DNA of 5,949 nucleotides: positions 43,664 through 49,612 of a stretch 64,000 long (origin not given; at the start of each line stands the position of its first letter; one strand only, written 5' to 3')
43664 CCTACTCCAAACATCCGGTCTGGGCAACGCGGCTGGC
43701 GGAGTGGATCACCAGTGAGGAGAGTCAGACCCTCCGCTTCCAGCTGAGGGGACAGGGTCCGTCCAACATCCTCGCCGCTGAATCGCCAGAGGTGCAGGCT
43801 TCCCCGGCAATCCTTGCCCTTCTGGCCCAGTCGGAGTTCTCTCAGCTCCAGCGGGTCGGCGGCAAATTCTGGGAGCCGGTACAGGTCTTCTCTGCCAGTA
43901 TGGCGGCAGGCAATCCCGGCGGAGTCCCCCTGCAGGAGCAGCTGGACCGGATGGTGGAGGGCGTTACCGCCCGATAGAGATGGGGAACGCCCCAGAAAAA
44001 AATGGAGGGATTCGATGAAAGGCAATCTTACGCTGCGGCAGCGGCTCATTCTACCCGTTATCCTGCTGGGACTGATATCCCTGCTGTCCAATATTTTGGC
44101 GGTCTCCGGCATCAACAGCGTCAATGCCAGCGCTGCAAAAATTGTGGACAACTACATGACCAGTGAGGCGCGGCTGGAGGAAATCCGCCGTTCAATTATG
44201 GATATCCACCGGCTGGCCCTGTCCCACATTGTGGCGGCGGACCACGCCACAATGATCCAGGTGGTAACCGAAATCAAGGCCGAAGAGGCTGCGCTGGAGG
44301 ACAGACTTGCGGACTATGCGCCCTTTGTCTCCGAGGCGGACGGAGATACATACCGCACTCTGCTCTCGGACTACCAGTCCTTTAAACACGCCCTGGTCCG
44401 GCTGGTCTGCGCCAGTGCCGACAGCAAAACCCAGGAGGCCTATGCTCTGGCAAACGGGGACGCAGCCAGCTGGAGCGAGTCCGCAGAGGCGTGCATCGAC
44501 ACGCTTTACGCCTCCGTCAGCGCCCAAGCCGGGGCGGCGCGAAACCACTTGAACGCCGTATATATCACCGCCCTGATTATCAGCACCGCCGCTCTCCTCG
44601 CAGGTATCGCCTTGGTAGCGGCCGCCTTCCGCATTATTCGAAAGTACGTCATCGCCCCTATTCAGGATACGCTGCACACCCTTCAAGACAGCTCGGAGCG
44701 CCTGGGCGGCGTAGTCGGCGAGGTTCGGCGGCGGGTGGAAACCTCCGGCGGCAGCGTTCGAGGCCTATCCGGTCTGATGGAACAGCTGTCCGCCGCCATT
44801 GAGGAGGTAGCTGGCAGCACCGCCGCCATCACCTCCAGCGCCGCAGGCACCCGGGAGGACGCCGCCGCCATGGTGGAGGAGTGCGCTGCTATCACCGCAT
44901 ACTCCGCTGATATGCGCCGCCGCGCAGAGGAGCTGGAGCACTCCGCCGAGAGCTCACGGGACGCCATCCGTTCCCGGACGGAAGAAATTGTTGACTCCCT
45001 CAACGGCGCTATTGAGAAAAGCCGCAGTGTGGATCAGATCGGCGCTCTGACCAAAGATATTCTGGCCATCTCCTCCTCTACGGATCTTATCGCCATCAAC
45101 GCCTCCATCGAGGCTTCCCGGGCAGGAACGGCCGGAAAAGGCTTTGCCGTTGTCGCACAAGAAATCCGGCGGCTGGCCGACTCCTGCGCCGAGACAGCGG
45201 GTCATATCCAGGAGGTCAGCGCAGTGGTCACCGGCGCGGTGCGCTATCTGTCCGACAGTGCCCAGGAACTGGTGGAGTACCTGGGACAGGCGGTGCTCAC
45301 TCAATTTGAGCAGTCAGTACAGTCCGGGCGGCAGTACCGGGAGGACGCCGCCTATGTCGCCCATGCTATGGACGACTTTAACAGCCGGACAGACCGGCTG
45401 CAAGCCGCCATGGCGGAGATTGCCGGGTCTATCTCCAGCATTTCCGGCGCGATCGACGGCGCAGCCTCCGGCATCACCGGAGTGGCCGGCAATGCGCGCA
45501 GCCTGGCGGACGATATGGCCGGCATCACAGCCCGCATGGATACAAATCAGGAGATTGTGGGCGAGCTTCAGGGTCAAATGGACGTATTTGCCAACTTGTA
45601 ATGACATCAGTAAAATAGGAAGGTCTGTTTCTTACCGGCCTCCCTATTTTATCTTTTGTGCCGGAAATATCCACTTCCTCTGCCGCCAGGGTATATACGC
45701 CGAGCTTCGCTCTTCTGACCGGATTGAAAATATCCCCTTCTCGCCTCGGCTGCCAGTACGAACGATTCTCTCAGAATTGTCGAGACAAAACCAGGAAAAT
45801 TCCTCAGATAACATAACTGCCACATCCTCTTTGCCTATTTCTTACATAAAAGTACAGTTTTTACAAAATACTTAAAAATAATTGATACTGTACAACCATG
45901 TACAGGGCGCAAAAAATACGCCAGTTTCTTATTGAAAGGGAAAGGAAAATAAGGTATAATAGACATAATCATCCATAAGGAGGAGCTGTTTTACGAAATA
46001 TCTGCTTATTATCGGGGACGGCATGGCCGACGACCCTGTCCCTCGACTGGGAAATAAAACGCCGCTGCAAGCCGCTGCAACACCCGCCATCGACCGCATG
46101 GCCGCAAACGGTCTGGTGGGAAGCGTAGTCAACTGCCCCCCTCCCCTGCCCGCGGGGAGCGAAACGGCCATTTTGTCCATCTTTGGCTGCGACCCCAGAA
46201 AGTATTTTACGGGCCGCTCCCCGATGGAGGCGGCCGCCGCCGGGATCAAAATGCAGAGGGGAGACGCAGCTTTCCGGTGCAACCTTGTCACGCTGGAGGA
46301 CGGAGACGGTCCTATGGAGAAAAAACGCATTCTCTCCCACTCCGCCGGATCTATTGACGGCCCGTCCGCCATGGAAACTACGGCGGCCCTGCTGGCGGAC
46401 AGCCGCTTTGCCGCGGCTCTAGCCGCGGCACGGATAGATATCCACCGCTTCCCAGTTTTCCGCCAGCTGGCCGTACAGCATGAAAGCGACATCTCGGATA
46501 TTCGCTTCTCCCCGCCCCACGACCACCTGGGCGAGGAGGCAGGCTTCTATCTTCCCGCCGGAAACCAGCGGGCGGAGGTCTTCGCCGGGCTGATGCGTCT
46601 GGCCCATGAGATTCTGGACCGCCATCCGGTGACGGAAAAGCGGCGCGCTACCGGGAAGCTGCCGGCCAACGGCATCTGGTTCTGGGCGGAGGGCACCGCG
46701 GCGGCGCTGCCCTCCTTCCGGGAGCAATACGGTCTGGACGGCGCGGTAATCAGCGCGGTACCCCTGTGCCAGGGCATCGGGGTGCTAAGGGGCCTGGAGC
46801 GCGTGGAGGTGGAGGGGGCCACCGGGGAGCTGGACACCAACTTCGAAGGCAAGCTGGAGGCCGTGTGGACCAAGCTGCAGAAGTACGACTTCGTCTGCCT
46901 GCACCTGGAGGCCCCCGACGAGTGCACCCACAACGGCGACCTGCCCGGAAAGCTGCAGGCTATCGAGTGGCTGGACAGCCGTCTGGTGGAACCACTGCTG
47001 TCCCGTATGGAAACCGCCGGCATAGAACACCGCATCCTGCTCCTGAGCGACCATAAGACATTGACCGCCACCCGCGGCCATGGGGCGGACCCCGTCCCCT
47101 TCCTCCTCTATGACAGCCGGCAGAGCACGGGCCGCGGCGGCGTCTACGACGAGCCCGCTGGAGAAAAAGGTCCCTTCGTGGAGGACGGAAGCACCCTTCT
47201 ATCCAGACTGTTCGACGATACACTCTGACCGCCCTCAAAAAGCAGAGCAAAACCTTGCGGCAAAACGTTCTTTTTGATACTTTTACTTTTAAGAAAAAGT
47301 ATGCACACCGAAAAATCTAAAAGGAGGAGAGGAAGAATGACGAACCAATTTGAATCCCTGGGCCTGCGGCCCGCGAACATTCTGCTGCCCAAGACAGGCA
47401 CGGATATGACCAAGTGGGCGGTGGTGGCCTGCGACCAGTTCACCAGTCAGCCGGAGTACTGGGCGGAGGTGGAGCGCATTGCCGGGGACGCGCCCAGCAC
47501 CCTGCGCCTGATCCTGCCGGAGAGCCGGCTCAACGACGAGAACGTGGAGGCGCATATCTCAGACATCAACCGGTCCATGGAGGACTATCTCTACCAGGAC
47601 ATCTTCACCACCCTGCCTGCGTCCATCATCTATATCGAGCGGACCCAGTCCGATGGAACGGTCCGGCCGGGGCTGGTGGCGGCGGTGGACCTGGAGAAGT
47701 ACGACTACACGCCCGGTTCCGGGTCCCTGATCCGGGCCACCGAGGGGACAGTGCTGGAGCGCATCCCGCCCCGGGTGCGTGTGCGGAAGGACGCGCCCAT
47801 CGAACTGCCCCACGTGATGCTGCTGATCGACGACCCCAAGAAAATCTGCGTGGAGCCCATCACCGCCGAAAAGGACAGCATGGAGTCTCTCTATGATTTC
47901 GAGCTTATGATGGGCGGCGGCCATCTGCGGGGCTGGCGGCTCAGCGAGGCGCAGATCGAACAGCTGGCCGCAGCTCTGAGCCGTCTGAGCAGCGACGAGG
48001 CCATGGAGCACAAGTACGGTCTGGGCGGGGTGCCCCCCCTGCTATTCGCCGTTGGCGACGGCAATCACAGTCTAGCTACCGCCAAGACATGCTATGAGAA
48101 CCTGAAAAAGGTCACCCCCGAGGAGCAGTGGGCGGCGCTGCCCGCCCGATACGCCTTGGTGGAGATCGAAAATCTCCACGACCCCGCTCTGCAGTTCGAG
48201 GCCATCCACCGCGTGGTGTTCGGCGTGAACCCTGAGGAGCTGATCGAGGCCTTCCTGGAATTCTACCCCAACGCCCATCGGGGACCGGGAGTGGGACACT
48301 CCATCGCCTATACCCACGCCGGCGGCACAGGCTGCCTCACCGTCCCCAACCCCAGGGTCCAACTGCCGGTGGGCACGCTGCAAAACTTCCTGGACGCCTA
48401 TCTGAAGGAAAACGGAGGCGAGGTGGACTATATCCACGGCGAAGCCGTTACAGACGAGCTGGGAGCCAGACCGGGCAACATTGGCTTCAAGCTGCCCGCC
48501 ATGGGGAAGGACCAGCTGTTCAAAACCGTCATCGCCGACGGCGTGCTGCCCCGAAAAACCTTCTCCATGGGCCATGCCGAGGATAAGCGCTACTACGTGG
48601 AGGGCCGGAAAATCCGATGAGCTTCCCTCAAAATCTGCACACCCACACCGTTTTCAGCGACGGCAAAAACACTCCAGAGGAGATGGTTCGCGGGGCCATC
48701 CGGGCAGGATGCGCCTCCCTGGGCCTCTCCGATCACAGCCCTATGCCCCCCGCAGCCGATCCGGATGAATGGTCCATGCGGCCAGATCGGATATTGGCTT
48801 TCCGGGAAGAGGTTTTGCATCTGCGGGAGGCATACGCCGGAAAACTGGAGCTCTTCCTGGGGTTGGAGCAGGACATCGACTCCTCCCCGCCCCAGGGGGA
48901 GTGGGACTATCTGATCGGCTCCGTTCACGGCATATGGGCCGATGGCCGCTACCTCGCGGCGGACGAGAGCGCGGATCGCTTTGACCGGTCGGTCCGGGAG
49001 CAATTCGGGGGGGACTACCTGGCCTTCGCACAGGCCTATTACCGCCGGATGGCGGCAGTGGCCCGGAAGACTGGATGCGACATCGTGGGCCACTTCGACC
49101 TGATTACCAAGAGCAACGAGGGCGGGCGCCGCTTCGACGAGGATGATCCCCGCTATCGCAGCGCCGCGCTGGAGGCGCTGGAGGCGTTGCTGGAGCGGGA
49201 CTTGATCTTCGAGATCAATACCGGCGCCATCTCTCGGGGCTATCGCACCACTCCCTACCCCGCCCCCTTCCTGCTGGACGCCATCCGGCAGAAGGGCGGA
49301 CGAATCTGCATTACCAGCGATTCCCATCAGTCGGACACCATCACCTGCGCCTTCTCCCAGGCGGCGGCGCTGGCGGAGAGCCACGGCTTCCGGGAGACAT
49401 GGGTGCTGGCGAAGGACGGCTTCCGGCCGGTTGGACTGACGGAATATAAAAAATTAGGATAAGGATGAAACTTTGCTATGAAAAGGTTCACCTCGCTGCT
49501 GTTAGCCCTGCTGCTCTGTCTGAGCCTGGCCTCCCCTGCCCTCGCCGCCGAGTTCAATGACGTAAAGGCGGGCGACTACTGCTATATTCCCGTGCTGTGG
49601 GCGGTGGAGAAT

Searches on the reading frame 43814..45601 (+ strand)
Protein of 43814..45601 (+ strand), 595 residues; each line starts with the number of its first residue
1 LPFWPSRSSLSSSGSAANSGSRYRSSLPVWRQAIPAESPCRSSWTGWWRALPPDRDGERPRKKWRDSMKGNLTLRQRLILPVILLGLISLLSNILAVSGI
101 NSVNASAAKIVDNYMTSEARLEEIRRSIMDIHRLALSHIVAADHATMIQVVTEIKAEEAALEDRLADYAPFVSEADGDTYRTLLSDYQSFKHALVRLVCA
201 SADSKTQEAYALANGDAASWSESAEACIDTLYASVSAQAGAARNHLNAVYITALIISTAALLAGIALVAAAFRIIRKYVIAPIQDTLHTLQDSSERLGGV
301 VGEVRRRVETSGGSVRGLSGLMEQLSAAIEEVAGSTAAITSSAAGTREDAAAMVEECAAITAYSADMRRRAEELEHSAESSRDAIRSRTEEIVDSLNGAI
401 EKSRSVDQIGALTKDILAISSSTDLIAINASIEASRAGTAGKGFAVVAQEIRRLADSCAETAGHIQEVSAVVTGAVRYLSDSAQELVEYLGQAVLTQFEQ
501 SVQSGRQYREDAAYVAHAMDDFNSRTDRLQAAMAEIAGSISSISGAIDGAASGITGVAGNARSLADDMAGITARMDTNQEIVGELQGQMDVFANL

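Call 25: search_protein_families(library=pfam, proteins=[window:43814-45601:+], max_evalue=0.001)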
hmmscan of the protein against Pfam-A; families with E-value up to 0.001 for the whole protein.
window:43814-45601:+ (595 aa): 5 families
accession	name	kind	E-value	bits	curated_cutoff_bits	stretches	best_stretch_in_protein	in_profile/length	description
PF00015.26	MCPsignal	-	1.1e-20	74.6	34.6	1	379-544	5-169/172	Methyl-accepting chemotaxis protein (MCP) signalling domain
PF12729.13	4HB_MCP_1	-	4.1e-13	49.7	27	1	71-248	1-179/181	Four helix bundle sensory module for signal transduction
PF02203.21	TarH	-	1e-06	29.2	25.2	1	68-226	1-164/177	Tar ligand binding domain homologue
PF06103.16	DUF948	-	2.5e-05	24.8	37.2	0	251-338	1-83/89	Bacterial protein of unknown function (DUF948)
PF07889.17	DUF1664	-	0.0002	21.8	34.6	0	452-544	37-121/124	Protein of unknown function (DUF1664)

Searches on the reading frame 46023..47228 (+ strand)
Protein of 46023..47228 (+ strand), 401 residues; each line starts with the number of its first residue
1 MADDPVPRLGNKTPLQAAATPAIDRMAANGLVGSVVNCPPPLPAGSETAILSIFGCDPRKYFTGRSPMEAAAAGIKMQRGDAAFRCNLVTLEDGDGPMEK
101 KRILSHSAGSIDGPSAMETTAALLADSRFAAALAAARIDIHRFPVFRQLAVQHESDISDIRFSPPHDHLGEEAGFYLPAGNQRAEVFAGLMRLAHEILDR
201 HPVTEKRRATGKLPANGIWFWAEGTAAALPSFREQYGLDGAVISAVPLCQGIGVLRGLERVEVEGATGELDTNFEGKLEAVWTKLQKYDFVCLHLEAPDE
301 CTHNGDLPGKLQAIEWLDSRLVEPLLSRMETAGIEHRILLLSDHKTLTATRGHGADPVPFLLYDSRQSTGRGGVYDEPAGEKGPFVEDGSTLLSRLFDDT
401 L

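Call 25: search_protein_families(library=pfam, proteins=[window:46023-47228:+], max_evalue=0.001)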
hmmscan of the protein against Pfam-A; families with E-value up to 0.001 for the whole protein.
window:46023-47228:+ (401 aa): 2 families
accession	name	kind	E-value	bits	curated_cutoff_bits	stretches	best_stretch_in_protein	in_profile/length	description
PF10143.14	PhosphMutase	-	5.1e-38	131.1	21.5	1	27-203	1-169/170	2,3-bisphosphoglycerate-independent phosphoglycerate mutase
PF01676.23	Metalloenzyme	-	5.3e-30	105.2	24.3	1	11-376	18-228/252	Metalloenzyme superfamily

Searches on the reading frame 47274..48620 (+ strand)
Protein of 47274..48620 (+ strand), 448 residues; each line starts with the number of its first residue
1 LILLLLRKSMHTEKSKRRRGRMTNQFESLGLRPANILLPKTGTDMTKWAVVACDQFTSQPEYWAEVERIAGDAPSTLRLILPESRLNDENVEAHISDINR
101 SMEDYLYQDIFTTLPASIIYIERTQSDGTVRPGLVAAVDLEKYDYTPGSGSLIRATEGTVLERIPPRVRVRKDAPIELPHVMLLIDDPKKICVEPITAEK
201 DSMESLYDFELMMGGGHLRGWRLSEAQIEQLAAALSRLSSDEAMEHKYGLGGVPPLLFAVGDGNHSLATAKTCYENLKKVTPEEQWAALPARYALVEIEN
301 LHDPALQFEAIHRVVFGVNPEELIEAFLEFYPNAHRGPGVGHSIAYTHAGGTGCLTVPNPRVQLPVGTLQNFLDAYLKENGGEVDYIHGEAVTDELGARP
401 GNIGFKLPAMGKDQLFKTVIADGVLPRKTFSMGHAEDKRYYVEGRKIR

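Call 25: search_protein_families(library=pfam, proteins=[window:47274-48620:+], max_evalue=0.001)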
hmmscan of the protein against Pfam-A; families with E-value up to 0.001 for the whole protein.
window:47274-48620:+ (448 aa): 1 family
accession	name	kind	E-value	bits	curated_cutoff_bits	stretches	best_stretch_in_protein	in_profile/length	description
PF06245.16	DUF1015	-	1.1e-60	205.7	25.8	1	38-376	2-325/325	Protein of unknown function (DUF1015)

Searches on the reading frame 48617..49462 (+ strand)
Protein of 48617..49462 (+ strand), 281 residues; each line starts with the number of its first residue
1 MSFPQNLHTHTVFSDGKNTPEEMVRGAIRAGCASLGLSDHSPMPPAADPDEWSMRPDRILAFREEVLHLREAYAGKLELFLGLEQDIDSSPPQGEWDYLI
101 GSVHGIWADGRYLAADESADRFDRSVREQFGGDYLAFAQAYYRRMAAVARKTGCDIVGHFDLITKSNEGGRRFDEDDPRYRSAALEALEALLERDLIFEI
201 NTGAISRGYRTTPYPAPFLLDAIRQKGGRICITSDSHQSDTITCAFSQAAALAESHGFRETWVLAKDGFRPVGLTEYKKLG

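Call 25: search_protein_families(library=pfam, proteins=[window:48617-49462:+], max_evalue=0.001)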
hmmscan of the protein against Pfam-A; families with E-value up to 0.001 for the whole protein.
window:48617-49462:+ (281 aa): 1 family
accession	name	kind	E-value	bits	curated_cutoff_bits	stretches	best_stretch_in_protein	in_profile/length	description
PF02811.25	PHP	-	1.5e-17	64.9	26.4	1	7-202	2-163/164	PHP domain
